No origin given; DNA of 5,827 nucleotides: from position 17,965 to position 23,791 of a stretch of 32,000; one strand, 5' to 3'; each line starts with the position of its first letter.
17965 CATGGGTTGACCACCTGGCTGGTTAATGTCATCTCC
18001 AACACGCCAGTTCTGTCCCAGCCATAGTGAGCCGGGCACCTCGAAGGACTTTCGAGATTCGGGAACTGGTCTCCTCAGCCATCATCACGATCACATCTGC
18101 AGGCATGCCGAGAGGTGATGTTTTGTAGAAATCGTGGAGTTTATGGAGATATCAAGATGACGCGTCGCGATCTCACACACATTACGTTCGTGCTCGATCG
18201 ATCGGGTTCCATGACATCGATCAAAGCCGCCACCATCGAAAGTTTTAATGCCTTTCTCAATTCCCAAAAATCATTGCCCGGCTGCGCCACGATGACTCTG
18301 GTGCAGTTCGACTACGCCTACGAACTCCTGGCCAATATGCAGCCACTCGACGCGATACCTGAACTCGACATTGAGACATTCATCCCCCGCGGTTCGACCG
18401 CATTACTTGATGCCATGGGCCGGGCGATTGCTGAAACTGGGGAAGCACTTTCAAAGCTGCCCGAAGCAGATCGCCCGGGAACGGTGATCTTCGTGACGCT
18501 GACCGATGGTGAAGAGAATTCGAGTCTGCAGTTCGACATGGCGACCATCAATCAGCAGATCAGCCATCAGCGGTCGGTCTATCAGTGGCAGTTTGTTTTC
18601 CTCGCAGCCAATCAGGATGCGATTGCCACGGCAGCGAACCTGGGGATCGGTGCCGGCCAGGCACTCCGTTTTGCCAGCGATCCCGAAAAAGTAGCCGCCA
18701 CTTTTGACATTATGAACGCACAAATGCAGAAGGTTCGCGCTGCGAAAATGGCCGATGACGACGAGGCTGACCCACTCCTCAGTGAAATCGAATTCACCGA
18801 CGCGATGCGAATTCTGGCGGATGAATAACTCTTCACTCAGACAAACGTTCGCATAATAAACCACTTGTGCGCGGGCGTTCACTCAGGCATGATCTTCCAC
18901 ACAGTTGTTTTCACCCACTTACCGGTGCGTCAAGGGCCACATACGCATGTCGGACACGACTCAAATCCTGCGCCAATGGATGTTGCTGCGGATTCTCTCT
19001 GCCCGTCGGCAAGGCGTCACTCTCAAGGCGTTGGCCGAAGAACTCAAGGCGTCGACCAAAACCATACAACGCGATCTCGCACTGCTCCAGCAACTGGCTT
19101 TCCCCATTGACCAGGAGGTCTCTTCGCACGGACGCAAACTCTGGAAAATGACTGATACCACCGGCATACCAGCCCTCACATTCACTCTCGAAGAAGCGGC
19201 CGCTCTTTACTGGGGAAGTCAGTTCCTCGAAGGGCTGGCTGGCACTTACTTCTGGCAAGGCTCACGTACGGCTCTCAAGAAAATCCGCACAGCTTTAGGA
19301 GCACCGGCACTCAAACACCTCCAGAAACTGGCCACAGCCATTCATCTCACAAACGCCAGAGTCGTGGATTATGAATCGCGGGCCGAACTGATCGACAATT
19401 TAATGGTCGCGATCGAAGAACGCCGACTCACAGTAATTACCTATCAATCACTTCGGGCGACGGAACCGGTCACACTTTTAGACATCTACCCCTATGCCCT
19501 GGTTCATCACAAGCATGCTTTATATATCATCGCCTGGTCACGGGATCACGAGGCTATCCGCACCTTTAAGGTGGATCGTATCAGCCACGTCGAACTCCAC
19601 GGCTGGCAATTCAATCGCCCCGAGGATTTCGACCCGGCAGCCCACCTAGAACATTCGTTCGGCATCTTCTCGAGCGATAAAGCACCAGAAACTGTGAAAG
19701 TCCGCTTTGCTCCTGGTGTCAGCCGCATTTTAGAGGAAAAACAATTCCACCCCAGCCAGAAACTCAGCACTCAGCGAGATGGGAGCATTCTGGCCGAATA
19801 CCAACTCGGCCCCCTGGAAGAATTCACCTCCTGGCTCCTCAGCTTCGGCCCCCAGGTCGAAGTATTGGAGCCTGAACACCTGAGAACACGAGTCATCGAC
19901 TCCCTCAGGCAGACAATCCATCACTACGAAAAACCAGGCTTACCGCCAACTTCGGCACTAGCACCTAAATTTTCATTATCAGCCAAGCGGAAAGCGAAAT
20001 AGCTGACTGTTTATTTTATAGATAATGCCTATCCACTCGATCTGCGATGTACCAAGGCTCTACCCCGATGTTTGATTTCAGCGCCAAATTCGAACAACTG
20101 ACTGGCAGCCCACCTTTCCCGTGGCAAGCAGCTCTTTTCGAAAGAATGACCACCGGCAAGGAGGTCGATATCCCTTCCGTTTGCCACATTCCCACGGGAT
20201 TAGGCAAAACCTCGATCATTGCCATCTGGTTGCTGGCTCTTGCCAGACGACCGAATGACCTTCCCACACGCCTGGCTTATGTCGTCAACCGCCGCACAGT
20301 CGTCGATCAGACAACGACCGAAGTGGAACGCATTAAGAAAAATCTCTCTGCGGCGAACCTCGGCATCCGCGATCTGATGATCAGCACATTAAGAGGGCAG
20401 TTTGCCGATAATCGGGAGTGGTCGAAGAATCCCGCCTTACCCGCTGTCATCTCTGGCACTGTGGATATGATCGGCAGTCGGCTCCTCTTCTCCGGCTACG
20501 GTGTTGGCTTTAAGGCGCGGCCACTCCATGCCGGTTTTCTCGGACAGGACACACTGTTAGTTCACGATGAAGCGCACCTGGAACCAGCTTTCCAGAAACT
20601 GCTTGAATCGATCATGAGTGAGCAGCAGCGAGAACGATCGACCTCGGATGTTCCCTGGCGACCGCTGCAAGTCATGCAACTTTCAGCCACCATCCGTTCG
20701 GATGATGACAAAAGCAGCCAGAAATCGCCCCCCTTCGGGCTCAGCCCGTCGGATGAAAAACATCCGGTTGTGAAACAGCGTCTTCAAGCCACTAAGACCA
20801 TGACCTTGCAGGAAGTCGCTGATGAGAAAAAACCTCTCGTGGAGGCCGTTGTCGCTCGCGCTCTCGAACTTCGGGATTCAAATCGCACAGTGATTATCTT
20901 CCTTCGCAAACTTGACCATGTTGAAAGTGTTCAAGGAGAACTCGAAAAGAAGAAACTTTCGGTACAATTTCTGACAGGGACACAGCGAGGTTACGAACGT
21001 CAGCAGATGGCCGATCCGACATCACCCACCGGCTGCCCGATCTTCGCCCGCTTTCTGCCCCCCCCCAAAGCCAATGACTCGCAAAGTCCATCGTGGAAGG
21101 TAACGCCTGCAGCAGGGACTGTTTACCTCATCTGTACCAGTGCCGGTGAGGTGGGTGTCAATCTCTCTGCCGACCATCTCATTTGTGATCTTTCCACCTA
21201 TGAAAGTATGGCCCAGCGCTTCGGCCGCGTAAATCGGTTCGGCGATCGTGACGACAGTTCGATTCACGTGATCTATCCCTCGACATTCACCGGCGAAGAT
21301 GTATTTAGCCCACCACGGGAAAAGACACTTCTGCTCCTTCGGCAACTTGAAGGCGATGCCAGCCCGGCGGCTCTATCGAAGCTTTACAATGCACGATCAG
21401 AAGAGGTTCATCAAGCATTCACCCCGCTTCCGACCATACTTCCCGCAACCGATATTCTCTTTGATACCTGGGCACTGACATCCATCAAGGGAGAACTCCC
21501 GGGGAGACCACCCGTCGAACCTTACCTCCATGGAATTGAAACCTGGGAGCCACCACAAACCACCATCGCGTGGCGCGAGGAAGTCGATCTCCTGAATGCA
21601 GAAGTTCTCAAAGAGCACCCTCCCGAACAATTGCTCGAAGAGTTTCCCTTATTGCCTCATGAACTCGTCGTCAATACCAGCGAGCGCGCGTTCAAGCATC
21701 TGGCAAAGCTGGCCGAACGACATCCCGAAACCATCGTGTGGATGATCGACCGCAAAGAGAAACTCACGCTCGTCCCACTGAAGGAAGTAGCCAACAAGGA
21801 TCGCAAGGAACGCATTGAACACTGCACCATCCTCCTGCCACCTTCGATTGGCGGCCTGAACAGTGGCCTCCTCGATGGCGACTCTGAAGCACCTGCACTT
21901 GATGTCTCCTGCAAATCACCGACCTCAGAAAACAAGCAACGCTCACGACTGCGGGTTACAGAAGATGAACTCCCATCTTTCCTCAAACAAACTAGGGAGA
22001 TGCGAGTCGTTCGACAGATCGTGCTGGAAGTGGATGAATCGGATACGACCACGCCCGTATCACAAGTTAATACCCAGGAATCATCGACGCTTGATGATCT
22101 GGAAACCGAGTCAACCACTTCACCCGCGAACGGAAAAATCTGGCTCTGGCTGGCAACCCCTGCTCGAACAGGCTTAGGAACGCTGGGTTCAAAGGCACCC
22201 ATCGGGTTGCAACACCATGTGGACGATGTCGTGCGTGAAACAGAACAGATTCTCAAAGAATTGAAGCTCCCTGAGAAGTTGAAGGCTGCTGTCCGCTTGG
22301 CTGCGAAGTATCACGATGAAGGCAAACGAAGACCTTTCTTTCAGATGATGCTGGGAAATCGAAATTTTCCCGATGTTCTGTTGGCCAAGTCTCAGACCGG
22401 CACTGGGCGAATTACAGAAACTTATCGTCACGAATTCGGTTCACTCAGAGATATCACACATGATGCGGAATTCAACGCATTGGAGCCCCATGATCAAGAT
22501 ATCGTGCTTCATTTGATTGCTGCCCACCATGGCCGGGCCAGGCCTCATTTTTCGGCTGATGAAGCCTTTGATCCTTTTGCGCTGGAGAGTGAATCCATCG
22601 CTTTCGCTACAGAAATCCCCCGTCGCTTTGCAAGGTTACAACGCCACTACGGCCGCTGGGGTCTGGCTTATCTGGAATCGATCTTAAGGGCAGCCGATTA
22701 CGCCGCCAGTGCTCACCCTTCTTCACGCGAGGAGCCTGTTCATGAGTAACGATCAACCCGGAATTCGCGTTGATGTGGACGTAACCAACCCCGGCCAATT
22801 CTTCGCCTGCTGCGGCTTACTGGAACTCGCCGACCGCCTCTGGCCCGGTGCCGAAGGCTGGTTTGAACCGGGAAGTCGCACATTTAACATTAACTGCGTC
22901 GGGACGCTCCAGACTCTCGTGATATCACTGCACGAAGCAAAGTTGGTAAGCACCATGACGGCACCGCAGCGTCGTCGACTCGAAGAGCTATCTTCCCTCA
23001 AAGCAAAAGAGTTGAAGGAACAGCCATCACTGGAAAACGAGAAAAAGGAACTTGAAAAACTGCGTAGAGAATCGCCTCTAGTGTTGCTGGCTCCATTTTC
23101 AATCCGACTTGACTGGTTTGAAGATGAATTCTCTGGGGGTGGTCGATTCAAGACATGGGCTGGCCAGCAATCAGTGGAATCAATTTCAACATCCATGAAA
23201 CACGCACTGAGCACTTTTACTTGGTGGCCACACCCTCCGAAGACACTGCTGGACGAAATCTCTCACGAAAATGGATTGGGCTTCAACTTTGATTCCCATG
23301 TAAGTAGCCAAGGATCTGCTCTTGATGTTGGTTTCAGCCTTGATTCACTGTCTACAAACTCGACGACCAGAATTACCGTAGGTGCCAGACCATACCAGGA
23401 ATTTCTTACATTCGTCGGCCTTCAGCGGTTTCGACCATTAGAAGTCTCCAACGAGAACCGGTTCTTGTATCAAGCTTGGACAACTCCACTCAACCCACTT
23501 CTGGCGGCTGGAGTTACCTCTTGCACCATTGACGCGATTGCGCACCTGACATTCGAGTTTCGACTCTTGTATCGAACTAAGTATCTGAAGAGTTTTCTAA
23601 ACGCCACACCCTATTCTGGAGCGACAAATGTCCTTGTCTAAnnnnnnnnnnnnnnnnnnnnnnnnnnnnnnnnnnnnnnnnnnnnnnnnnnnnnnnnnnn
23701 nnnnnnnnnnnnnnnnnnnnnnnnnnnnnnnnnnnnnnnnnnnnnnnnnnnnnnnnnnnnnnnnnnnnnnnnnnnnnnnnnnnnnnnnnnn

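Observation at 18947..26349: Orphan type I-G/I-U-like interference operon (WYL regulator - cas3 - csb3 - csb1 - csb2) with no adaptation genes and no CRISPR array nearby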

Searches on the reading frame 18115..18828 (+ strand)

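Call 3: search_protein_families(library=pfam, proteins=[window:18115-18828:+], max_evalue=0.01)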
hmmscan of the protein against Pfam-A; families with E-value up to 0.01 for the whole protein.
window:18115-18828:+ (237 aa): 1 family
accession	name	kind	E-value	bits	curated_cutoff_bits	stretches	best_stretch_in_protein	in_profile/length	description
PF13519.12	VWA_2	-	0.00013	22.9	27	1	24-132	2-106/107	von Willebrand factor type A domain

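Call 4: search_protein_families(library=ncbifam, proteins=[window:18115-18828:+], max_evalue=0.01)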
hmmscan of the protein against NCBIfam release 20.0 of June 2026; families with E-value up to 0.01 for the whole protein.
window:18115-18828:+ (237 aa): 0 families

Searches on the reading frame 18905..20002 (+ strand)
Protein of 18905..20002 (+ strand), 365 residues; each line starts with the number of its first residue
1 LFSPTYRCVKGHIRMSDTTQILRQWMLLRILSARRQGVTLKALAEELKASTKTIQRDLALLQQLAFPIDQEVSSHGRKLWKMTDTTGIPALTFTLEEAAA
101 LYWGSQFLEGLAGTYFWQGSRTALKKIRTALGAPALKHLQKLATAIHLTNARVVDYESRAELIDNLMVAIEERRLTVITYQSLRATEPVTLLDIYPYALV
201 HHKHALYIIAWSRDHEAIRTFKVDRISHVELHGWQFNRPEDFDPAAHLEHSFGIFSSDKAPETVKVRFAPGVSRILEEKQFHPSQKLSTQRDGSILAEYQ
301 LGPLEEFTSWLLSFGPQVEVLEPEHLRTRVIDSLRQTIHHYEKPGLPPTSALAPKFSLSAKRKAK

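Call 3: search_protein_families(library=pfam, proteins=[window:18905-20002:+], max_evalue=0.01)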
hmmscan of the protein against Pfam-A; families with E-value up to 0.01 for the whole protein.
window:18905-20002:+ (365 aa): 6 families
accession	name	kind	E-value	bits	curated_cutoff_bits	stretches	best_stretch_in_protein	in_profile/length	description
PF25583.1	WCX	-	3.5e-20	72.6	23.9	1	261-336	2-74/76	WCX domain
PF13280.12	WYL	-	3.3e-17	62.7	21.8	1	162-230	2-69/70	WYL domain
PF08279.18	HTH_11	-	2.4e-08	34.1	25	1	27-71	5-49/55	HTH domain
PF08280.17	HTH_Mga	-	0.00014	22.2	23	1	18-67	1-48/59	M protein trans-acting positive regulator (MGA) HTH domain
PF19187.6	HTH_PafC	-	0.00093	19.5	32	0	33-128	14-114/115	PafC helix-turn-helix domain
PF08220.18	HTH_DeoR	-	0.0015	18.7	21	1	34-63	11-40/57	DeoR-like helix-turn-helix domain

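Call 4: search_protein_families(library=ncbifam, proteins=[window:18905-20002:+], max_evalue=0.01)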
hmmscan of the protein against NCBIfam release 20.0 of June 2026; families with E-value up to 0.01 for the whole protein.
window:18905-20002:+ (365 aa): 3 families
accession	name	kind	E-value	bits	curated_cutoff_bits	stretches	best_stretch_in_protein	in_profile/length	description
NF053736.1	AcpB_EbpR_MafR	subfamily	3.1e-06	26.7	130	1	19-68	3-52/481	AcpB/EbpR/MafR family transcriptional regulator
TIGR03985.1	TIGR03985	hypoth_equivalog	8e-05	22.3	60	0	310-342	217-249/249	TIGR03985 family CRISPR-associated protein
NF007720.0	PRK10411.1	equivalog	0.0031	16.9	259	1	23-64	5-45/243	L-fucose operon activator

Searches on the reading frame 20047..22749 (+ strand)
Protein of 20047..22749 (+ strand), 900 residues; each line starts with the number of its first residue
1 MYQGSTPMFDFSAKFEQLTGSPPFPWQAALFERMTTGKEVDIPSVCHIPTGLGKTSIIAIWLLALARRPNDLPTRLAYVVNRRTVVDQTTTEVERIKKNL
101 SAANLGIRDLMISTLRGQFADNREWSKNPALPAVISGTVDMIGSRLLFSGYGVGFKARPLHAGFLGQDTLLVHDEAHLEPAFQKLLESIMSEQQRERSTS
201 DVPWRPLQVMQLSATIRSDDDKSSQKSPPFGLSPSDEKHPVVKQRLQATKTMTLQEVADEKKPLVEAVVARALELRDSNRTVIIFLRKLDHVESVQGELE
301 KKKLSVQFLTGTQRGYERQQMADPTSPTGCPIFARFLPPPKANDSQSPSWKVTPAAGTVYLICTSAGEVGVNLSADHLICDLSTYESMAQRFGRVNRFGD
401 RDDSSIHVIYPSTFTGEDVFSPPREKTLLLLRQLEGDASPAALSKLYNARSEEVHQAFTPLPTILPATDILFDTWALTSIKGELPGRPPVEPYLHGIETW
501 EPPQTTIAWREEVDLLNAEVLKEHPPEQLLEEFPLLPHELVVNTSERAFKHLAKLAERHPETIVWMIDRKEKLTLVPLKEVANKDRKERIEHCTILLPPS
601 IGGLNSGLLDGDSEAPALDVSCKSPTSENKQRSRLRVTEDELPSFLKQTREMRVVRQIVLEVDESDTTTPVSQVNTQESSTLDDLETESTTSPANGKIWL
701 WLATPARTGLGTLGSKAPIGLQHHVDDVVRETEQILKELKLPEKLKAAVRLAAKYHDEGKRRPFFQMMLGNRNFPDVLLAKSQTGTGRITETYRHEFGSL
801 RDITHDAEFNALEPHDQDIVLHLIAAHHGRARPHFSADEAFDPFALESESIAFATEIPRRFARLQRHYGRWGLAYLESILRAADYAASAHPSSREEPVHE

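Call 3: search_protein_families(library=pfam, proteins=[window:20047-22749:+], max_evalue=0.01)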
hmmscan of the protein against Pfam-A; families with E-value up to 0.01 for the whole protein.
window:20047-22749:+ (900 aa): 5 families
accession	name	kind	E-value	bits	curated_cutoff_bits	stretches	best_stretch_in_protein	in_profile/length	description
PF00270.35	DEAD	-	3.5e-09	37.1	26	1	26-217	3-161/167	DEAD/DEAH box helicase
PF22590.2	Cas3-like_C_2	-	1e-07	32.6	27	1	358-398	64-104/106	CRISPR-associated nuclease/helicase Cas3, C-terminal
PF00271.37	Helicase_C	-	2.9e-05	24.7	23.5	0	360-399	68-110/110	Helicase conserved C-terminal domain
PF04851.21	ResIII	-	8.5e-05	23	22.5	1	27-181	8-139/164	Type III restriction enzyme, res subunit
PF18019.7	Cas3_HD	-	0.0001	22.8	23.1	1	729-841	38-142/207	Cas3, HD domain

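Call 4: search_protein_families(library=ncbifam, proteins=[window:20047-22749:+], max_evalue=0.01)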
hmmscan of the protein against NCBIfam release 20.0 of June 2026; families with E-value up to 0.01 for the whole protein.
window:20047-22749:+ (900 aa): 4 families
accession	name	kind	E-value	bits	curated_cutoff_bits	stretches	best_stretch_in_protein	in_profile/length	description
TIGR02621.3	cas3_GSU0051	exception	9.3e-191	636.7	400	1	10-889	1-854/854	type I-G CRISPR-associated helicase/endonuclease Cas3g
TIGR01587.1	cas3_core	equivalog_domain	1.4e-11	44.1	102.45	1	361-410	282-333/358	CRISPR-associated helicase Cas3'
TIGR01596.1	cas3_HD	equivalog_domain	4.7e-11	43.1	43.45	1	721-840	1-113/178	CRISPR-associated endonuclease Cas3''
NF041062.1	DpdE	equivalog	0.00026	19.1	500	1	345-404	585-646/1048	protein DpdE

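Call 46: search_solved_structures(query=window:20047-22749:+, max_evalue=0.001)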
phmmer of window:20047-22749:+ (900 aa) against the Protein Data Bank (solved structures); distinct sequences matched with E-value up to 0.001: 1.
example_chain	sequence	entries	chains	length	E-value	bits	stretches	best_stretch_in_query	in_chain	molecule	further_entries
8wtk_A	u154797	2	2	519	0.00043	21.9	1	357-459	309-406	CRISPR-associated helicase Cas3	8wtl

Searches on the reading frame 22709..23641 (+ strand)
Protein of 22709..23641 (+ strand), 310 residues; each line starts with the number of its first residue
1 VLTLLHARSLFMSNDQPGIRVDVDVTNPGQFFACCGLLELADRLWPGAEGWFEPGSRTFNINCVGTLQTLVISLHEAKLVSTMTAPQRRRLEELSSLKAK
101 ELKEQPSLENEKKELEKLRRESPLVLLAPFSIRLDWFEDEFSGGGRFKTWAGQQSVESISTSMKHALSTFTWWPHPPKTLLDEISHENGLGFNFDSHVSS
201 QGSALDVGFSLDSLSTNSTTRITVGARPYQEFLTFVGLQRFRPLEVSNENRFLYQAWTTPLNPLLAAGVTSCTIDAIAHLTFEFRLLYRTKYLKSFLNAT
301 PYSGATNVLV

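Call 3: search_protein_families(library=pfam, proteins=[window:22709-23641:+], max_evalue=0.01)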
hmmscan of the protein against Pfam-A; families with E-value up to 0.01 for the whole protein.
window:22709-23641:+ (310 aa): 0 families

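Call 4: search_protein_families(library=ncbifam, proteins=[window:22709-23641:+], max_evalue=0.01)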
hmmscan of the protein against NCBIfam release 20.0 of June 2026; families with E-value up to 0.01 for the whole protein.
window:22709-23641:+ (310 aa): 1 family
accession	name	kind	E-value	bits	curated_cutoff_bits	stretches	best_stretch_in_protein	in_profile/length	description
TIGR04106.1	cas8c_GSU0052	equivalog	2.4e-127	424.4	125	1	19-301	2-282/282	type I-G CRISPR-associated protein Cas8g2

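Call 45: search_solved_structures(query=window:22742-23641:+, max_evalue=1)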
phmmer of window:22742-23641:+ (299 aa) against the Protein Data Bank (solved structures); distinct sequences matched with E-value up to 1: 0.
